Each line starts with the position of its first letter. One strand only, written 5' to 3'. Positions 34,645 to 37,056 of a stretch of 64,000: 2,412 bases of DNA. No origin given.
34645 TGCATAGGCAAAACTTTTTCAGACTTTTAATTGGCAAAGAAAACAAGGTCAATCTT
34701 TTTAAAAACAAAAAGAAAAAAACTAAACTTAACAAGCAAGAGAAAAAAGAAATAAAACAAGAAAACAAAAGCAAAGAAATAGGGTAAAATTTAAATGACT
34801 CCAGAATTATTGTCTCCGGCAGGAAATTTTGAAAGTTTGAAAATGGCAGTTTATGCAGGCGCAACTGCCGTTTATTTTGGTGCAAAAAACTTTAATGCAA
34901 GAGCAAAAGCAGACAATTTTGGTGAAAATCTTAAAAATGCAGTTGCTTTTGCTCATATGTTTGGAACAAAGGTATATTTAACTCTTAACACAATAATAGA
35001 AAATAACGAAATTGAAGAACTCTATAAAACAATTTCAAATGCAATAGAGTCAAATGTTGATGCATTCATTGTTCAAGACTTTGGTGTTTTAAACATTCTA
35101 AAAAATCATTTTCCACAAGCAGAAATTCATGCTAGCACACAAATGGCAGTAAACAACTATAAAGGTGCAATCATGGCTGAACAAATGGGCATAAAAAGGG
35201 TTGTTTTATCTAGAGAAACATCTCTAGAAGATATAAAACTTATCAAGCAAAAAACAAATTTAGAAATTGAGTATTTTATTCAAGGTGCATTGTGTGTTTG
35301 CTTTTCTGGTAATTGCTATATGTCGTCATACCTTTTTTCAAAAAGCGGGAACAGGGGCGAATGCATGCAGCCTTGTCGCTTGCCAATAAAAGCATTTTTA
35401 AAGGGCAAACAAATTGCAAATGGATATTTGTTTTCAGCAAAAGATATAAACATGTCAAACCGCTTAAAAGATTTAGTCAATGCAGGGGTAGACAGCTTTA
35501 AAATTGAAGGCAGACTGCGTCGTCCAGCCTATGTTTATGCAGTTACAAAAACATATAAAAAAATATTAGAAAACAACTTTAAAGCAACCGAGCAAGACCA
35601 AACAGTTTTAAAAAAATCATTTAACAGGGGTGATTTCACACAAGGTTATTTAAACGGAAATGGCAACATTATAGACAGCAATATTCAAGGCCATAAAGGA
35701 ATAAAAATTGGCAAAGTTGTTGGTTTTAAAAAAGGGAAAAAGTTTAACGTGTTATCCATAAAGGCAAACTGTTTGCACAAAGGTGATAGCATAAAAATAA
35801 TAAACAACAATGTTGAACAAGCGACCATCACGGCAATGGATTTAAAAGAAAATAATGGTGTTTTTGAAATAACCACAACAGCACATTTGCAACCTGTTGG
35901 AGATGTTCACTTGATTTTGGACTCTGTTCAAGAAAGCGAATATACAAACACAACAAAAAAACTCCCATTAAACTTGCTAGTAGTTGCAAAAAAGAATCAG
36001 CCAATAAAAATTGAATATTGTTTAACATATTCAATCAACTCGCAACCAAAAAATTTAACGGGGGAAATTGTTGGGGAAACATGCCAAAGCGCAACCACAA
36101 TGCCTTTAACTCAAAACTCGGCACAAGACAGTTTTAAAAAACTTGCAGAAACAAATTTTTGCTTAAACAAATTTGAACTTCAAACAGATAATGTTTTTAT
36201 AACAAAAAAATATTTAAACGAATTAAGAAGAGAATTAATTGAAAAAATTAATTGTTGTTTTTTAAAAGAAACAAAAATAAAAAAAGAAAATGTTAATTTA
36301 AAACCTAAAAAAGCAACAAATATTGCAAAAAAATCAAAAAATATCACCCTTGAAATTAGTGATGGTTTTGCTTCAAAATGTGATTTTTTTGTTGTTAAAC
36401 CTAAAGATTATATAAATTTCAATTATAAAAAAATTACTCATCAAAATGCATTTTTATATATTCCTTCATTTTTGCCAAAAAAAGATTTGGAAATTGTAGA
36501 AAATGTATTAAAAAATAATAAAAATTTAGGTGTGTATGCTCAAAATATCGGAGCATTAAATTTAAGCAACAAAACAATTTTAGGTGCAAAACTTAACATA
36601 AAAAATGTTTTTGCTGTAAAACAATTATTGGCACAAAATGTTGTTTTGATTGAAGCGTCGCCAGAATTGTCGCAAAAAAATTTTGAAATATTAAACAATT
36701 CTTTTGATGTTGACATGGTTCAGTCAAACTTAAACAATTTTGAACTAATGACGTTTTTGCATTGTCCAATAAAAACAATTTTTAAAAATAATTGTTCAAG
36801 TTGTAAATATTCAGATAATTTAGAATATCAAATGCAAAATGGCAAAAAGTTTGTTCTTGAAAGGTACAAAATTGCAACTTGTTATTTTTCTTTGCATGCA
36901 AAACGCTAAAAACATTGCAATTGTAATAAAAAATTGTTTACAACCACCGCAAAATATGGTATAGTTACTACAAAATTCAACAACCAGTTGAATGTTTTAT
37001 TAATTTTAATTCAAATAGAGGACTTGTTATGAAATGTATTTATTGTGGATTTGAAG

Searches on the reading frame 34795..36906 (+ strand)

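Call 28: search_protein_families(library=pfam, proteins=[window:34795-36906:+], max_evalue=0.001)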
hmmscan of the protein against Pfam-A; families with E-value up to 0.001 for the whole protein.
window:34795-36906:+ (704 aa): 2 families
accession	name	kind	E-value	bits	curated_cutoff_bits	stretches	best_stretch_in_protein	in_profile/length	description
PF01136.24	Peptidase_U32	-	5.9e-73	245.4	22.4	1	73-289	1-230/233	Peptidase family U32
PF12392.13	DUF3656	-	3.8e-14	53.7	22.1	1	381-485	15-104/109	Collagenase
